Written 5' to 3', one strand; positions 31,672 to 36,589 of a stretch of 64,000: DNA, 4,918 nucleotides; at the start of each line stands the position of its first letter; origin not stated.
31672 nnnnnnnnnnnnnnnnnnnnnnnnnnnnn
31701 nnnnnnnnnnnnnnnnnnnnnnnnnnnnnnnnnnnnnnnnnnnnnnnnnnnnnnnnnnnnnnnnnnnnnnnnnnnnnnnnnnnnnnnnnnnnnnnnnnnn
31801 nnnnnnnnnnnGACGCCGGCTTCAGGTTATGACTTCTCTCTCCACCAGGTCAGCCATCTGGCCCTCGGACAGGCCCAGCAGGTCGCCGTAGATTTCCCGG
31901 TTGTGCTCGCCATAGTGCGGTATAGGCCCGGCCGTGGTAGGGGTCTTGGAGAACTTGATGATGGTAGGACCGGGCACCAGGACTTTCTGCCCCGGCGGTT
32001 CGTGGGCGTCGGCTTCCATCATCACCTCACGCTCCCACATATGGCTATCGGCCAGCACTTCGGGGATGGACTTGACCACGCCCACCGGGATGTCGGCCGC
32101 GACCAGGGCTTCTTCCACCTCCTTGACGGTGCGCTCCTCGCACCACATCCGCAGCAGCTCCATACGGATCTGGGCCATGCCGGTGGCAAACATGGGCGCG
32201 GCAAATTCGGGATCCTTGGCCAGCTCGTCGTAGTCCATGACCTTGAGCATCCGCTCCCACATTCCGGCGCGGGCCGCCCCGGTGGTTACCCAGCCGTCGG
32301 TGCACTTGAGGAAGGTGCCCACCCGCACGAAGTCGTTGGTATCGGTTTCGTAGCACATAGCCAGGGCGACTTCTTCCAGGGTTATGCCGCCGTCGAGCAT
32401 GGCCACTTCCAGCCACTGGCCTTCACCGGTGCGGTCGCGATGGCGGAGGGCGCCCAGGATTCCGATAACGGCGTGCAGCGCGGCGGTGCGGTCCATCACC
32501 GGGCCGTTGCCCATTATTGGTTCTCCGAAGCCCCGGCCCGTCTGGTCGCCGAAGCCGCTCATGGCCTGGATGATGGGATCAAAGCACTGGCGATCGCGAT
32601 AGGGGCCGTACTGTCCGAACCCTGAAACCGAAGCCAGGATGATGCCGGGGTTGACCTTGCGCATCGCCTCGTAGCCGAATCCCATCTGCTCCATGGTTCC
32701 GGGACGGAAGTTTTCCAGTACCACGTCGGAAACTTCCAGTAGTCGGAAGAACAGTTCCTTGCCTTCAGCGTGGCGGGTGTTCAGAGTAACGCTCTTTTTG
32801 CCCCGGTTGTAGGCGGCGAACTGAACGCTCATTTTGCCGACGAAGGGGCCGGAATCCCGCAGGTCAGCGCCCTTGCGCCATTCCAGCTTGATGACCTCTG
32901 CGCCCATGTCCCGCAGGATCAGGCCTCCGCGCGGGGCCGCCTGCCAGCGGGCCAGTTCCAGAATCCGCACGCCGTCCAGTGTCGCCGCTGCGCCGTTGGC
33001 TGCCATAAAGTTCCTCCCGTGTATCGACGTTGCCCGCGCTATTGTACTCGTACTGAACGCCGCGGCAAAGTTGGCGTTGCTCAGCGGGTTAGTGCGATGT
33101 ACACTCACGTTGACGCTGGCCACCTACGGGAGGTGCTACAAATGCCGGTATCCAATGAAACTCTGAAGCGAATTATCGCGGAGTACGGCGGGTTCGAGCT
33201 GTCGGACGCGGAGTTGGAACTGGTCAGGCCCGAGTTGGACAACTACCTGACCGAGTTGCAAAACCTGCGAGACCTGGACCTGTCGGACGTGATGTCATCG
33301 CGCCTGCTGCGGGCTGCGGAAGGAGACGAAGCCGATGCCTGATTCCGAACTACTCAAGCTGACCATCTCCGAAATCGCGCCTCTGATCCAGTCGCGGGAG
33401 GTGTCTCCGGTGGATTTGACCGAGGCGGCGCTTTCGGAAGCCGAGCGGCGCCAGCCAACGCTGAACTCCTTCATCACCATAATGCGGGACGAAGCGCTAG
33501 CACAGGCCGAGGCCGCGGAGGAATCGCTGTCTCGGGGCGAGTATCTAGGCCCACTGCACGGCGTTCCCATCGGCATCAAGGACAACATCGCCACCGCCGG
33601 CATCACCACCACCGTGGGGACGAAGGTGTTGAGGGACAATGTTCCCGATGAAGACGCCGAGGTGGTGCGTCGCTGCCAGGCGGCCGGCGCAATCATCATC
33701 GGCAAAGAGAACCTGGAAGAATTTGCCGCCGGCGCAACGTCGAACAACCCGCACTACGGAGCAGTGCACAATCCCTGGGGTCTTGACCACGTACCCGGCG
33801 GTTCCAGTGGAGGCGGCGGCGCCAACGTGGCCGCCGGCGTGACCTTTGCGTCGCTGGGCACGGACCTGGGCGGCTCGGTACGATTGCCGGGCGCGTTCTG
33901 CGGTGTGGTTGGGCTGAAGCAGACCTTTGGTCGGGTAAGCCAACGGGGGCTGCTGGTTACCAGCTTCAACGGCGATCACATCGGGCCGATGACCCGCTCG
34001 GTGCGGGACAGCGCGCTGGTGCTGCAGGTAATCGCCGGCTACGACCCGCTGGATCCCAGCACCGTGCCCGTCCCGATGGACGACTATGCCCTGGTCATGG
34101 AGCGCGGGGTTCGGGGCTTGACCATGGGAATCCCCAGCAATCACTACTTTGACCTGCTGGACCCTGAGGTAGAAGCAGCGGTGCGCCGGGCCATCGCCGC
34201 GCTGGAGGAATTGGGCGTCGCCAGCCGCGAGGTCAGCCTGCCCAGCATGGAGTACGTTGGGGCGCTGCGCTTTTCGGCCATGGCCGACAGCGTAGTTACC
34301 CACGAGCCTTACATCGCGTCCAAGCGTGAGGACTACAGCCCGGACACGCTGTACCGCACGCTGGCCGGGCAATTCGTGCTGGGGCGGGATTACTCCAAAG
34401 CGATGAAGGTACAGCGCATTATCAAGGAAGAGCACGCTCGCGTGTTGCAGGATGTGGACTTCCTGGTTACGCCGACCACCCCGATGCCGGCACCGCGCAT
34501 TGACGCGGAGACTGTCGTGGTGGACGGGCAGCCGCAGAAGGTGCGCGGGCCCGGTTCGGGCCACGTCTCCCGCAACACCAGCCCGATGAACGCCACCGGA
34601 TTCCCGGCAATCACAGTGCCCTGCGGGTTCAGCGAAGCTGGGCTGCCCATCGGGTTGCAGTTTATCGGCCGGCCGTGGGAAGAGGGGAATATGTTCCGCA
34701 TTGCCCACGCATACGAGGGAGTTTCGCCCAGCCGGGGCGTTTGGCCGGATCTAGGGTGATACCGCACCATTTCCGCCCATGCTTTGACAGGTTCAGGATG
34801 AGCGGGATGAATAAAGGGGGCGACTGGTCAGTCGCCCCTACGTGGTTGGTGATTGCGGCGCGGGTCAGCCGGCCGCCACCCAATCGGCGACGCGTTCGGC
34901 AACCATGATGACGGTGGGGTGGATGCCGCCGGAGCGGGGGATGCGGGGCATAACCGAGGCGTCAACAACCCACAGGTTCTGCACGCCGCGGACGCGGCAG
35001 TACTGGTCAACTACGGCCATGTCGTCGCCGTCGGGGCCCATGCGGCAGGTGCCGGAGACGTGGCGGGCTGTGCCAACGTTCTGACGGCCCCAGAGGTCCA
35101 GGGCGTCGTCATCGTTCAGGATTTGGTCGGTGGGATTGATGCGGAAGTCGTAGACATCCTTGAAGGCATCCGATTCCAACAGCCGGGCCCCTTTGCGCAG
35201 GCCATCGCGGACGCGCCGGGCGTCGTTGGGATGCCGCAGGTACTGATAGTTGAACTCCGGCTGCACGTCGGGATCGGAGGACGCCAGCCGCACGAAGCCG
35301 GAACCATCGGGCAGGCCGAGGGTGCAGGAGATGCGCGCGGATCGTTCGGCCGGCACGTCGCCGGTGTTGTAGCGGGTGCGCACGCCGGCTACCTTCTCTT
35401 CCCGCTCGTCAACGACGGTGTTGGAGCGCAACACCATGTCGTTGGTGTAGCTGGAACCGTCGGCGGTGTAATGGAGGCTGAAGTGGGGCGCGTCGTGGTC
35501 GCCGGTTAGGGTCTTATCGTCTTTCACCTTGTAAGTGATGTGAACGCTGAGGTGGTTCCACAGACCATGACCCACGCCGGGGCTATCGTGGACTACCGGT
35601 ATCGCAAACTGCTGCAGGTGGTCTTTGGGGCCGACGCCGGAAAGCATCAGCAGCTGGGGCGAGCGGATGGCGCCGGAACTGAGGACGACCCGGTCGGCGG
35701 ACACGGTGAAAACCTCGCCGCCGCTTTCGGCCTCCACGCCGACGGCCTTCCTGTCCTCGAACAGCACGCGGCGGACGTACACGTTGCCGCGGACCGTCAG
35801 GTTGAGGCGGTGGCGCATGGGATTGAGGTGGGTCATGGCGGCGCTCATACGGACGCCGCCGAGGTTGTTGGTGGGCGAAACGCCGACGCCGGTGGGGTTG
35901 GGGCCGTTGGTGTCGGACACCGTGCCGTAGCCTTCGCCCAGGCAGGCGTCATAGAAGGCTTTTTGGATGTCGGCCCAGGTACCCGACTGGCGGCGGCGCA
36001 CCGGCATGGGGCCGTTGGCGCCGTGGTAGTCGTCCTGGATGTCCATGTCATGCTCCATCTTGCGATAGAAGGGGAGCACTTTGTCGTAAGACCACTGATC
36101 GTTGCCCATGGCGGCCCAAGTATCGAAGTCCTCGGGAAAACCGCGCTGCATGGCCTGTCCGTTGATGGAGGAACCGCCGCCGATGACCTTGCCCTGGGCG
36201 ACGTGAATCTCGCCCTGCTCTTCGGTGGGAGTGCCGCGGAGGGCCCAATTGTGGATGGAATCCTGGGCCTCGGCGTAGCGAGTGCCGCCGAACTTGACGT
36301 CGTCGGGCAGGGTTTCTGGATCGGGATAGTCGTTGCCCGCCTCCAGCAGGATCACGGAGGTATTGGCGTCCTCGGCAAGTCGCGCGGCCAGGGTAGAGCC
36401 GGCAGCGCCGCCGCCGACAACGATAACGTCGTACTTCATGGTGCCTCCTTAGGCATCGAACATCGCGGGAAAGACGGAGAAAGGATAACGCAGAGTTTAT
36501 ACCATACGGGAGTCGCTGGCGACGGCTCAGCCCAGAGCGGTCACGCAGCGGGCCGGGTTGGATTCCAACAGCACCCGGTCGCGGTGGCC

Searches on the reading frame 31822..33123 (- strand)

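Call 72: search_protein_families(library=pfam, proteins=[window:31822-33123:-], max_evalue=0.00001)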
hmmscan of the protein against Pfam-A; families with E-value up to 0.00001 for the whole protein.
window:31822-33123:- (433 aa): 1 family
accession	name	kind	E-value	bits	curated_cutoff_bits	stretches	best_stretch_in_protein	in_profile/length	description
PF02515.22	CoA_transf_3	-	1.8e-91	307.5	23.3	1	49-408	1-366/366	CoA-transferase family III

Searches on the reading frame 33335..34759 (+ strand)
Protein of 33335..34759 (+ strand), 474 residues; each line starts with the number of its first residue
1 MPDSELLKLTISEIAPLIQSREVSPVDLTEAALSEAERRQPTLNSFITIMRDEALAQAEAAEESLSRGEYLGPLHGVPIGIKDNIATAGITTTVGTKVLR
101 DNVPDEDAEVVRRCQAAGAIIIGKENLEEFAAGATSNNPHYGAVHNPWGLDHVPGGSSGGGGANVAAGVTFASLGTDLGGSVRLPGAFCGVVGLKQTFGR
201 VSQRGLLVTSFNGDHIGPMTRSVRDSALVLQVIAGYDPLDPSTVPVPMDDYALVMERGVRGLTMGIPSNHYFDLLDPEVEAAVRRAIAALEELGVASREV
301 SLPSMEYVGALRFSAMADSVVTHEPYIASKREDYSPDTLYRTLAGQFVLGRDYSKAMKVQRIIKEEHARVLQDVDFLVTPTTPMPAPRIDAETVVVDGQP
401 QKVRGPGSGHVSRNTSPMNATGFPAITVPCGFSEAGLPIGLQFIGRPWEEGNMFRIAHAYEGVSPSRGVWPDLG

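Call 72: search_protein_families(library=pfam, proteins=[window:33335-34759:+], max_evalue=0.00001)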
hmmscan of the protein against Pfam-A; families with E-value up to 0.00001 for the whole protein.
window:33335-34759:+ (474 aa): 1 family
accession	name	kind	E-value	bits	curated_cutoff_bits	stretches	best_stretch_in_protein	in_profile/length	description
PF01425.27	Amidase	-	1.3e-117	394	27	1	27-451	1-442/445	Amidase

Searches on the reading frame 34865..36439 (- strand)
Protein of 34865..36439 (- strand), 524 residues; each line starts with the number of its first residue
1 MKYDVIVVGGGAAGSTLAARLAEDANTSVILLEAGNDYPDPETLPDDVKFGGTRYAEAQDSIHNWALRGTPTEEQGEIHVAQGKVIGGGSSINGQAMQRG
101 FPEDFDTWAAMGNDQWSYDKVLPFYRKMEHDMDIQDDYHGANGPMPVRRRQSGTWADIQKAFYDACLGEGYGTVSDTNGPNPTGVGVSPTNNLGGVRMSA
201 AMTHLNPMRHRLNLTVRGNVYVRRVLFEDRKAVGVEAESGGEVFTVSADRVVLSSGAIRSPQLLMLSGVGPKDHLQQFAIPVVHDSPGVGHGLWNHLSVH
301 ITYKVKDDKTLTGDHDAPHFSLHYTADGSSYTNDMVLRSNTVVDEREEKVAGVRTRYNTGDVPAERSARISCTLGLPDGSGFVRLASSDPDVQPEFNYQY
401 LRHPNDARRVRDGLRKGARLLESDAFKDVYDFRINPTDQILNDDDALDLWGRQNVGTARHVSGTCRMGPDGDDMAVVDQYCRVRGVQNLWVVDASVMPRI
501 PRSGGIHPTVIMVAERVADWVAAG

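Call 72: search_protein_families(library=pfam, proteins=[window:34865-36439:-], max_evalue=0.00001)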
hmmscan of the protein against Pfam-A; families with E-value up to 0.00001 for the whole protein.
window:34865-36439:- (524 aa): 6 families
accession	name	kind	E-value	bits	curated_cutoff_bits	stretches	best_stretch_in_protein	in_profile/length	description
PF00732.25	GMC_oxred_N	-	1.2e-42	146.6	23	1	3-297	1-217/218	GMC oxidoreductase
PF05199.19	GMC_oxred_C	-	7e-34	117.8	24.6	1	377-514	1-139/139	GMC oxidoreductase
PF00890.30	FAD_binding_2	-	2.1e-08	34.2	20.4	0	4-36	1-32/414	FAD binding domain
PF07992.20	Pyr_redox_2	-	2.6e-07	30.8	26.1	0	3-45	1-42/291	Pyridine nucleotide-disulphide oxidoreductase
PF05834.18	Lycopene_cycl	-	3.6e-06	26.7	23.4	0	4-41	1-39/380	Lycopene cyclase protein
PF01266.30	DAO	-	4.7e-06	26.8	27.9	0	4-37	1-33/353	FAD dependent oxidoreductase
